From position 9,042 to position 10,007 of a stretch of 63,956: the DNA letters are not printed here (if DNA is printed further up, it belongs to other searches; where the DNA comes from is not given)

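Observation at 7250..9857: Candidate undescribed conflict/defence cassette: DUF3800-like + Beta/sce7725-like + sce7726-like PD-(D/E)xK nuclease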

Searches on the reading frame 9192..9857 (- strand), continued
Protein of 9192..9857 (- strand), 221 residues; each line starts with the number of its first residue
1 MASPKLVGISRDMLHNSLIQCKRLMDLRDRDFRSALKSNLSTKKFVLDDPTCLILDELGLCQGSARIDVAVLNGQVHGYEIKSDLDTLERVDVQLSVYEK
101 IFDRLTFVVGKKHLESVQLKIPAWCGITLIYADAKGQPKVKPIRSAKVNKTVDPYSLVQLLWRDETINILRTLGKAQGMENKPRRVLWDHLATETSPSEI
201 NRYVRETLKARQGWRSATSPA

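Call 54: fold_search(model_id=the predicted structure, library=pdb)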
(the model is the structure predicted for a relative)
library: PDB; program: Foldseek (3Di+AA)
matches with E <= 10: 409; with E <= 0.001: 1
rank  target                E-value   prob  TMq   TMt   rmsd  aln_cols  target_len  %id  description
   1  3dnx                  3.9e-06  1.00  0.42  0.54   9.7       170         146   19  SPO1766 protein of unknown function from Silicibacter pomeroyi. (released 2008-09-02)
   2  2ph7_A                1.8e-02  0.75  0.27  0.25  11.5       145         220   16  Crystal structure of AF2093 from Archaeoglobus fulgidus (released 2007-05-08)
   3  3oe7_P                2.2e-02  0.10  0.15  0.14  23.1       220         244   17  Structure of four mutant forms of yeast f1 ATPase: gamma-I270T (released 2010-09-15)
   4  2ph7_B                2.8e-02  0.77  0.30  0.27  11.8       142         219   15  Crystal structure of AF2093 from Archaeoglobus fulgidus (released 2007-05-08)
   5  8iwl_B                3.0e-02  0.12  0.17  0.12  15.4       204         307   13  A.baumannii Uncharacterized sugar kinase ydjH (released 2023-05-24)
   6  3ljs_B                3.2e-02  0.08  0.14  0.09  17.9       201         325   11  Crystal structure of Fructokinase from Xylella fastidiosa (released 2010-03-09)
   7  2zyz_A                6.0e-02  0.44  0.23  0.41   8.2       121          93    7  Pyrobaculum aerophilum splicing endonuclease (released 2009-06-23)
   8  1v1b_A                7.2e-02  0.08  0.16  0.12  16.1       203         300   15  2-KETO-3-DEOXYGLUCONATE KINASE FROM THERMUS THERMOPHILUS WITH BOUND ATP (released 2004-04-14)
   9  2zyz_C                8.2e-02  0.47  0.23  0.41   7.1       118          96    8  Pyrobaculum aerophilum splicing endonuclease (released 2009-06-23)
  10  3oeh_P                9.9e-02  0.06  0.16  0.14  23.5       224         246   14  Structure of four mutant forms of yeast F1 ATPase: beta-V279F (released 2010-09-15)
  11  8pen_J                1.2e-01  0.07  0.12  0.03  16.4       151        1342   12  fully recruited RfaH bound to E. coli transcription complex paused at ops site (alternative state of RfaH) (released 2024-04-24)
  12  6g2d_F                1.4e-01  0.35  0.29  0.11  12.3       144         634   12  Citrate-induced acetyl-CoA carboxylase (ACC-Cit) filament at 5.4 A resolution (released 2018-06-13)
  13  6bzf_F                1.5e-01  0.28  0.28  0.27  13.0       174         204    9  Structure of S. cerevisiae Zip2:Spo16 complex, C2 form (released 2018-02-14)
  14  8pid_J                1.6e-01  0.06  0.12  0.03  16.6       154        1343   14  backtracked E. coli transcription complex paused at ops site and bound to RfaH (released 2024-04-24)
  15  7thj_E                1.7e-01  0.10  0.21  0.14  16.8       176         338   13  Structure of the yeast clamp loader (Replication Factor C RFC) bound to the sliding clamp (Proliferating Cell Nuclear  (released 2022-02-16)
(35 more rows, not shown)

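Call 59: search_protein_families(library=padloc, alignment_id=A4, max_evalue=0.001)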
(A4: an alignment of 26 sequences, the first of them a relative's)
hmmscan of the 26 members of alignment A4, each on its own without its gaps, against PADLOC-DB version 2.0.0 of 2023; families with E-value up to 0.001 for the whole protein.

A. member 1, L011:4721-5812:- (363 aa): 18 families
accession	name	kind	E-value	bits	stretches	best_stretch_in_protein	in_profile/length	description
PDLC03982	PD-Lambda-2_B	-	1e-33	115.2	1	25-343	68-376/402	-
PDLC03954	RmrA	-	1.4e-09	35.4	1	211-306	162-255/380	-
PDLC03948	RmrA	-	2.7e-09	34.4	1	19-117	11-105/397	-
PDLC03949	RmrA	-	1e-08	32.5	0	252-307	182-230/363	-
PDLC03953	RmrA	-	2e-08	31.8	0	255-307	204-248/373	-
PDLC03947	RmrA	-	3.7e-08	30.6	1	191-308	146-257/383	-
PDLC03945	RmrA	-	4.2e-08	30.8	1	259-309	208-257/394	-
PDLC03946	RmrA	-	3.6e-07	27.3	1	242-307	174-232/357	-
PDLC03944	RmrA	-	4.2e-07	27.3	1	255-309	195-249/384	-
PDLC03952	RmrA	-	1.9e-06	25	0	190-308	157-269/395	-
PDLC03951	RmrA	-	3.2e-06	24.4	0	19-136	11-119/400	-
PDLC04141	capP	-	4e-06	24.5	1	235-309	45-119/242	capP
PDLC03955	RmrA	-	5.6e-06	23.8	0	24-80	28-84/371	-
PDLC03950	RmrA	-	1.1e-05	22.6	0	253-308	190-244/369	-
PDLC04775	PDC-M69A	-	1.7e-05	23.3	1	18-70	9-61/113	-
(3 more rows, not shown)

B. families by the number of members that match (of 26 scanned): 26 families (the first 25 are shown)
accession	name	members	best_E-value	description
PDLC03982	PD-Lambda-2_B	24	1.3e-159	-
PDLC04141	capP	22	9.6e-11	capP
PDLC03947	RmrA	17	3.4e-11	-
PDLC03952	RmrA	16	1.6e-09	-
PDLC03945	RmrA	16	6.7e-09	-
PDLC03950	RmrA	16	5.5e-07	-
PDLC03954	RmrA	14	4.6e-11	-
PDLC03948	RmrA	13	3.5e-13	-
PDLC03944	RmrA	13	1.3e-09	-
PDLC03953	RmrA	12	6.5e-11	-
PDLC03949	RmrA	11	8.3e-11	-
PDLC03951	RmrA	10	2.7e-09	-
PDLC03946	RmrA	9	2.4e-09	-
PDLC02926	HTH_VI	9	8e-06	-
PDLC04142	capH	8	7.3e-07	capH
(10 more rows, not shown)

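Call 60: search_protein_families(library=pfam, alignment_id=A4, max_evalue=0.001)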
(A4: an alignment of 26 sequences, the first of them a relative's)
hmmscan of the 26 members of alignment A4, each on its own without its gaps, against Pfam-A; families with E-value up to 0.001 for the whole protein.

A. member 1, L011:4721-5812:- (363 aa): 4 families
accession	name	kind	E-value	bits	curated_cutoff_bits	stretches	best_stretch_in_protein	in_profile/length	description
PF01381.28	HTH_3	-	2e-10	41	23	1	21-74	1-54/55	Helix-turn-helix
PF06114.19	Peptidase_M78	-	2.3e-08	34.3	22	1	254-314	37-98/123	IrrE N-terminal-like domain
PF13443.12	HTH_26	-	0.00018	22.1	22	1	21-61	2-43/63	Cro/C1-type HTH DNA-binding domain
PF12844.13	HTH_19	-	0.0002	21.6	30.2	1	18-72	1-55/64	Helix-turn-helix domain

B. families by the number of members that match (of 26 scanned): 6 families
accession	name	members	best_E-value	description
PF06114.19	Peptidase_M78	22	3.7e-10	IrrE N-terminal-like domain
PF01381.28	HTH_3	14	5.8e-12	Helix-turn-helix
PF13443.12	HTH_26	8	2.1e-08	Cro/C1-type HTH DNA-binding domain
PF12844.13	HTH_19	8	1.5e-05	Helix-turn-helix domain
PF13560.12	HTH_31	7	1.7e-07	Helix-turn-helix domain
PF13413.12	HTH_25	1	7.4e-05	Helix-turn-helix domain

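Call 73: search_protein_families(library=pfam, proteins=[L010:4618-5937:+, L073:4061-5704:-, L086:4-1572:-, L028:3937-5523:+], max_evalue=0.01)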
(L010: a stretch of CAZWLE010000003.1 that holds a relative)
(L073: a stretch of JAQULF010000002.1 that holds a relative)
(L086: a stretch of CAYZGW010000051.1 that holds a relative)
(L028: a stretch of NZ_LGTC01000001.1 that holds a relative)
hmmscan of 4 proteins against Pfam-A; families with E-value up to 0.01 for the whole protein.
L010:4618-5937:+ (439 aa): 3 families
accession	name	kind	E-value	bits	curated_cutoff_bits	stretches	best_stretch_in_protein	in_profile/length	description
PF00239.26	Resolvase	-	5.6e-22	78.8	23.3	1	25-169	3-143/145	Resolvase, N terminal domain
PF07508.19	Recombinase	-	3.1e-17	63.1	21.1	1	196-283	2-99/102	Recombinase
PF13408.12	Zn_ribbon_recom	-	2.6e-07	31.3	25.3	1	298-355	2-52/58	Recombinase zinc beta ribbon domain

L073:4061-5704:- (547 aa): 3 families
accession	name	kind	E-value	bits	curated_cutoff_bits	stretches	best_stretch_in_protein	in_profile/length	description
PF00239.26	Resolvase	-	5.5e-24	85.3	23.3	1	15-162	2-144/145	Resolvase, N terminal domain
PF07508.19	Recombinase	-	2.1e-17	63.7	21.1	1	196-286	2-102/102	Recombinase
PF13408.12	Zn_ribbon_recom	-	9.9e-06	26.3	25.3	1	301-370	1-57/58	Recombinase zinc beta ribbon domain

L086:4-1572:- (522 aa): 2 families
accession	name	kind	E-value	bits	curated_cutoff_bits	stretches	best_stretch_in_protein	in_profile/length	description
PF00239.26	Resolvase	-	5.6e-31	108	23.3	1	8-155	1-143/145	Resolvase, N terminal domain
PF13408.12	Zn_ribbon_recom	-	1.1e-09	38.9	25.3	1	288-343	1-57/58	Recombinase zinc beta ribbon domain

L028:3937-5523:+ (528 aa): 3 families
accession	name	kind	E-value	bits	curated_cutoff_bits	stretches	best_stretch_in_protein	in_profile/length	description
PF00239.26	Resolvase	-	2.1e-20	73.7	23.3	1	18-183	1-143/145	Resolvase, N terminal domain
PF07508.19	Recombinase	-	1.1e-13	51.7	21.1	1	214-309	3-101/102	Recombinase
PF13408.12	Zn_ribbon_recom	-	2e-09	38.1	25.3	1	324-380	1-58/58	Recombinase zinc beta ribbon domain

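Call 91: search_protein_families(library=padloc, alignment_id=A5, max_evalue=0.001)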
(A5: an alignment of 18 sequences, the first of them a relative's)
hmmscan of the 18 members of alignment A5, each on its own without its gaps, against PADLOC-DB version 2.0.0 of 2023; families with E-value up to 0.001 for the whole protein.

A. member 1, L013:8733-9068:- (111 aa): 0 families

B. families by the number of members that match (of 18 scanned): 4 families
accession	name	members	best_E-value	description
PDLC03981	PD-Lambda-2_A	10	7.5e-41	-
PDLC03979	PD-Lambda-2_A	10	1.1e-30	-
PDLC03978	PD-Lambda-2_A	10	4.6e-21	-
PDLC03980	PD-Lambda-2_A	10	3.6e-12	-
